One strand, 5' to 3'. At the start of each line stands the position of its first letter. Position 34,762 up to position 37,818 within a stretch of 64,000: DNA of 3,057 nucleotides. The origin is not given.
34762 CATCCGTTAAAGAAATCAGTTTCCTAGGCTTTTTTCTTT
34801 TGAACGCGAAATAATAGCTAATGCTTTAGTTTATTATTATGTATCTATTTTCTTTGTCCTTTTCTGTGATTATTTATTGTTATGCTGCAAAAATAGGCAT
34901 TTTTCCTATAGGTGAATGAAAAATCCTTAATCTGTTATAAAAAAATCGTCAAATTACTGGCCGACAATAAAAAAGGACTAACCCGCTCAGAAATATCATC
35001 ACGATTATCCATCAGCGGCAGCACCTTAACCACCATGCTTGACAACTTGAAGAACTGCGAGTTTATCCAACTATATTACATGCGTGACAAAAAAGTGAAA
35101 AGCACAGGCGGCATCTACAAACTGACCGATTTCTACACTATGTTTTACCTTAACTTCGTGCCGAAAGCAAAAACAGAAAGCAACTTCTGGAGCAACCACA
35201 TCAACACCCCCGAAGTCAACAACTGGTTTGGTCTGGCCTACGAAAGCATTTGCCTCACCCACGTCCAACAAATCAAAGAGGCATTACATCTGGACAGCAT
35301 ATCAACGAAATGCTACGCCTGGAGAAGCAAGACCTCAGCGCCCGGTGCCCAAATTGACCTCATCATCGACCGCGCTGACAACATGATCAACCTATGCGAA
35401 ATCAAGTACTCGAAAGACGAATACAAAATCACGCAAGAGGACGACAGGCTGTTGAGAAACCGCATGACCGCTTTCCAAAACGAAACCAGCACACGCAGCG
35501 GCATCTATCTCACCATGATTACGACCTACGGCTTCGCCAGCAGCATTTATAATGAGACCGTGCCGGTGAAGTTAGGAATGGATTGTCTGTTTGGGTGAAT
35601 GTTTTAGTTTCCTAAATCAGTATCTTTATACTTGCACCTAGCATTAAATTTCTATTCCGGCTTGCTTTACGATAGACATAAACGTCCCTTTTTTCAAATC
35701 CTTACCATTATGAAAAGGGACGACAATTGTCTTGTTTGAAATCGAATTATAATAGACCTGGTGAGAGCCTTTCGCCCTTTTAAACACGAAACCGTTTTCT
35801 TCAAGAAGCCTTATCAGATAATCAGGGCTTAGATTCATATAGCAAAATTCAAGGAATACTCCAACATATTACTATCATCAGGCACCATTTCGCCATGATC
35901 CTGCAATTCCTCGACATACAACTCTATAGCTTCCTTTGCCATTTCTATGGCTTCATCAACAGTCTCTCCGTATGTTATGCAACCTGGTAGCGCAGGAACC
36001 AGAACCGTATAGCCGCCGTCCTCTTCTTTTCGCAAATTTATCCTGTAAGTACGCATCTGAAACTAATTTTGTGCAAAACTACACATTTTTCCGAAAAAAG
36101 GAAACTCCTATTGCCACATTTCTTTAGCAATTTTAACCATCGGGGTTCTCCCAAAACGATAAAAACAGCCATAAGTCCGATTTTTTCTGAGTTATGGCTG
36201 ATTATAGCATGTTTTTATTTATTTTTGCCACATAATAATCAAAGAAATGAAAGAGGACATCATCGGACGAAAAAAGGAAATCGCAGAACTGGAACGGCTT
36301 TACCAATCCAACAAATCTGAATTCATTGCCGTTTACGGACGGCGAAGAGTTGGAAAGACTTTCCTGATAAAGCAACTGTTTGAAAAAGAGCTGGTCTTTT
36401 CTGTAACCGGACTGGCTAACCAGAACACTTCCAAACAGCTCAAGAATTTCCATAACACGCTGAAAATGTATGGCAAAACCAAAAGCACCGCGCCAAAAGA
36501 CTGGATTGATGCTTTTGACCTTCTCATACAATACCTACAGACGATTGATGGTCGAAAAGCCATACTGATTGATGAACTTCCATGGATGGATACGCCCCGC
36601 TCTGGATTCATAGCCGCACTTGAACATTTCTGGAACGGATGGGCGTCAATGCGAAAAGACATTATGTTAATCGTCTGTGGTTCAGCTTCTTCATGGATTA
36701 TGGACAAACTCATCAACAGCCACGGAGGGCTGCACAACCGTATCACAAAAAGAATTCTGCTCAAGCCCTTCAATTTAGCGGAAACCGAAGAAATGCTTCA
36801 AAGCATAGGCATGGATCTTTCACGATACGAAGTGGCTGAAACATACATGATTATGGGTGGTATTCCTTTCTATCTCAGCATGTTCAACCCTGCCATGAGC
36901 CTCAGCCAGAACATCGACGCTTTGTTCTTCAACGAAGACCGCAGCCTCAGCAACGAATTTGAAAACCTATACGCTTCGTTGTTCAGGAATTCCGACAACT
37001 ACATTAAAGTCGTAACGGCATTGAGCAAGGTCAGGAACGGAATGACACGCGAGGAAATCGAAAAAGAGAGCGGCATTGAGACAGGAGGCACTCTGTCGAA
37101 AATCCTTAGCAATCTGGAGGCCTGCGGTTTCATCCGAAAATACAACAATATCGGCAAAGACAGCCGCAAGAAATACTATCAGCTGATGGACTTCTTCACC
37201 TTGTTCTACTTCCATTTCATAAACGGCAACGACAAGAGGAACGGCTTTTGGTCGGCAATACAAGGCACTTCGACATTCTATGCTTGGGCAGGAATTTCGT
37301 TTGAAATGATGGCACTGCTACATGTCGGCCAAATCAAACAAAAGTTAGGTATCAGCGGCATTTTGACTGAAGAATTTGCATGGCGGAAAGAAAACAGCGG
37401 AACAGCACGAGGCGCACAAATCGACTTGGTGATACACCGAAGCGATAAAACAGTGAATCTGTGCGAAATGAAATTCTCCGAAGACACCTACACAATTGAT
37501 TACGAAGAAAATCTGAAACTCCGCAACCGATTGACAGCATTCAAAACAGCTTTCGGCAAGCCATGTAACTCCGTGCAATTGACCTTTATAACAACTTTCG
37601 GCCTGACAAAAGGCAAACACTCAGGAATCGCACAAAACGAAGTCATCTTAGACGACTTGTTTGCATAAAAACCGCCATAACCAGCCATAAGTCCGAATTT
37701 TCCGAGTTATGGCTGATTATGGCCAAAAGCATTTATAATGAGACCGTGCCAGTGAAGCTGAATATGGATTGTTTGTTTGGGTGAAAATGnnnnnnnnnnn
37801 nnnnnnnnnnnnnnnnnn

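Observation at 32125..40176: Two tandem MBOAT + SGNH-like modules: conserved 1.2-kb MBOAT 5' block, swapped C-terminal helices and partner genes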

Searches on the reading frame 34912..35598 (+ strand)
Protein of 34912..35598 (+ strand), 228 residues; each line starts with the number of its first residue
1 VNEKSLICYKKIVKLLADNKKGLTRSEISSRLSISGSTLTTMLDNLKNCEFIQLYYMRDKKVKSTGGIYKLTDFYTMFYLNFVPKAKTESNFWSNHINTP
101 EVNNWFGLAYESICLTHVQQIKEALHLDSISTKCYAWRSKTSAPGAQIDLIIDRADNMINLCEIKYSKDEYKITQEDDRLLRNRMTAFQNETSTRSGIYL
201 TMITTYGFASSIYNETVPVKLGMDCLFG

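Call 7: search_protein_families(library=pfam, proteins=[window:34912-35598:+], max_evalue=0.1)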
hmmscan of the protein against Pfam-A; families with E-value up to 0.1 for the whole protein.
window:34912-35598:+ (228 aa): 15 families
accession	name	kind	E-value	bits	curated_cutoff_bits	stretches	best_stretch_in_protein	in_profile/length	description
PF03008.20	DUF234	-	0.00011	22.9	22.5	1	91-169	18-92/100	Archaea bacterial proteins of unknown function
PF13635.12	DUF4143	-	0.00014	22.1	28.1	1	101-167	104-160/160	Domain of unknown function (DUF4143)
PF13412.12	HTH_24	-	0.00022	21.2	21.9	1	10-52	6-47/48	Winged helix-turn-helix DNA-binding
PF08279.18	HTH_11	-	0.0015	18.8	25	1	11-48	4-41/55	HTH domain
PF01022.26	HTH_5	-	0.0016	18.7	22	1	11-52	6-45/47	Bacterial regulatory protein, arsR family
PF01047.28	MarR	-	0.0022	18.3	24.6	1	18-53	13-48/59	MarR family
PF12802.13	MarR_2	-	0.0025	18.4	27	1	16-53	14-51/61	MarR family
PF01325.25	Fe_dep_repress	-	0.0038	17.8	26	1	18-51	18-51/60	Iron dependent repressor, N-terminal DNA binding domain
PF21984.2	DnaD_N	-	0.0054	17.3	27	1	1-79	14-91/101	DnaD N-terminal domain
PF09339.16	HTH_IclR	-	0.0068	16.6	22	1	12-53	8-49/52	IclR helix-turn-helix domain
PF21212.3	Dimerisation2-like_dom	-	0.012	16.4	27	1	10-43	23-56/72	Dimerisation2-like domain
PF08280.17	HTH_Mga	-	0.019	15.4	23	1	10-51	8-47/59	M protein trans-acting positive regulator (MGA) HTH domain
PF01978.25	TrmB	-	0.049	13.9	25.6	1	15-58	17-58/68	Sugar-specific transcriptional regulator TrmB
PF14947.12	HTH_45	-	0.052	14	25.5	0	19-73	15-60/77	Winged helix-turn-helix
PF13384.12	HTH_23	-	0.074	13.3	24.6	0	12-41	10-36/50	Homeodomain-like domain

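Call 8: search_protein_families(library=ncbifam, proteins=[window:34912-35598:+], max_evalue=0.1)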
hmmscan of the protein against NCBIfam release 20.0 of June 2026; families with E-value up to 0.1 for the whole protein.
window:34912-35598:+ (228 aa): 5 families
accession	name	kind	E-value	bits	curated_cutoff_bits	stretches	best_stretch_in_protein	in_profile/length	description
NF040939.2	trans_reg_lrs14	equivalog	0.0067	16.5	90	1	11-61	25-75/103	Lrs14 family HTH-type transcriptional regulator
NF053543.1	FlxJ_fam_MTase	equivalog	0.01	14.8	560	1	8-85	34-109/352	FlxJ family methyltransferase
NF053606.1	Sta1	subfamily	0.021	14.9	80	1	11-70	24-78/100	Sta1 family transcriptional regulator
NF033789.1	repress_SdpR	subfamily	0.026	14.5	100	1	10-53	11-52/79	autorepressor SdpR family transcription factor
TIGR04548.1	DnaD_Mollicutes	hypoth_equivalog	0.029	14.3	100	1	1-54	24-77/178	DnaD family protein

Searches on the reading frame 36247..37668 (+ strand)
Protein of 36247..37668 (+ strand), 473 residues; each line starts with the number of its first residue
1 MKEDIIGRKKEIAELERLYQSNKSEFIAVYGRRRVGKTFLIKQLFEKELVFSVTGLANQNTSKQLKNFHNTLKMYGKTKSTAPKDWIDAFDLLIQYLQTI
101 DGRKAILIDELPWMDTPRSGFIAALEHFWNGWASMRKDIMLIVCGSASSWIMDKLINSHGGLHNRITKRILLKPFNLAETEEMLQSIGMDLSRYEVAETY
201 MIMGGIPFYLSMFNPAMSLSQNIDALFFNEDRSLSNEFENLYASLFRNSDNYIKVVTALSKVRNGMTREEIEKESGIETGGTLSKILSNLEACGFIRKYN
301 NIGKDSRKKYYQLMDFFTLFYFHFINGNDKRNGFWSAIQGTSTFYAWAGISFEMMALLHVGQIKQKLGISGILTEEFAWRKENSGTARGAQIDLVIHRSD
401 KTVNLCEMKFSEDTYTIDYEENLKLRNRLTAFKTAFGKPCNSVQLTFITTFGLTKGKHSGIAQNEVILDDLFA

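Call 7: search_protein_families(library=pfam, proteins=[window:36247-37668:+], max_evalue=0.1)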
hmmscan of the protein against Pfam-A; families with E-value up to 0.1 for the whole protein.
window:36247-37668:+ (473 aa): 10 families
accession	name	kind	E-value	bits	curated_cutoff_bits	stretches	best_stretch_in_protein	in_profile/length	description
PF01637.24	ATPase_2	-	4.9e-19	69.5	33.2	1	8-212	4-224/225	ATPase domain predominantly from Archaea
PF13401.12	AAA_22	-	1.4e-07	32.3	27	1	25-146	6-123/130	AAA domain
PF13173.12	AAA_14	-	4.4e-07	30.4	27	1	25-179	3-127/129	AAA domain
PF13191.12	AAA_16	-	3e-05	25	32.6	1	6-95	3-103/167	AAA ATPase domain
PF25201.1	nSTAND6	-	0.0048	17.4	27.7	1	7-52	3-46/148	Novel STAND NTPase 6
PF12802.13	MarR_2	-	0.015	15.9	27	1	263-298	18-52/61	MarR family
PF01978.25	TrmB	-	0.033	14.5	25.6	1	263-311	20-62/68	Sugar-specific transcriptional regulator TrmB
PF13479.12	AAA_24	-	0.035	14.4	27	1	27-114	5-76/195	AAA domain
PF00931.28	NB-ARC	-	0.045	13.5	23.5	1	16-47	10-41/248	NB-ARC domain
PF03551.20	PadR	-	0.051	14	27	0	280-313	31-65/75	Transcriptional regulator PadR-like family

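Call 8: search_protein_families(library=ncbifam, proteins=[window:36247-37668:+], max_evalue=0.1)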
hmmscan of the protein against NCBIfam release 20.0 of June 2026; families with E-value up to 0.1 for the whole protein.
window:36247-37668:+ (473 aa): 4 families
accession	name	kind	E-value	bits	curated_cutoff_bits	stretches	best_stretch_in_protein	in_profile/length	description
TIGR01884.1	cas_HTH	subfamily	0.0019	17.6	60.2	1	156-306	51-194/202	CRISPR-associated CARF protein Csa3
TIGR01618.1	phage_P_loop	hypoth_equivalog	0.031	13.9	138.75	1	23-55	12-43/220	phage nucleotide-binding protein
NF040939.2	trans_reg_lrs14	equivalog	0.047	13.7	90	0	242-310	13-81/103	Lrs14 family HTH-type transcriptional regulator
NF053755.1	MsvR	equivalog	0.081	12.6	220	0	264-313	25-72/236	transcriptional factor MsvR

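Call 97: search_protein_families(library=padloc, proteins=[window:36247-37668:+], max_evalue=0.001)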
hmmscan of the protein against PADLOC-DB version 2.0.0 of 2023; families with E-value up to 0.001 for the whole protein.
window:36247-37668:+ (473 aa): 6 families
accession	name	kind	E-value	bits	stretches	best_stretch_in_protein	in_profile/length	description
PDLC04984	PDC-S27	-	5.5e-197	653.3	1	2-472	2-473/474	-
PDLC04985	PDC-S27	-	1.2e-15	55.4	1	5-322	6-327/484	-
PDLC04787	PDC-S01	-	9.1e-07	26.1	1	1-214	6-191/412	-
PDLC04789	PDC-S01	-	1.2e-06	25.8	1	20-69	13-63/375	-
PDLC04792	PDC-S01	-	0.00015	18.4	1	9-82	4-79/452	-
PDLC04791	PDC-S01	-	0.00026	17.8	1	9-194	4-161/395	-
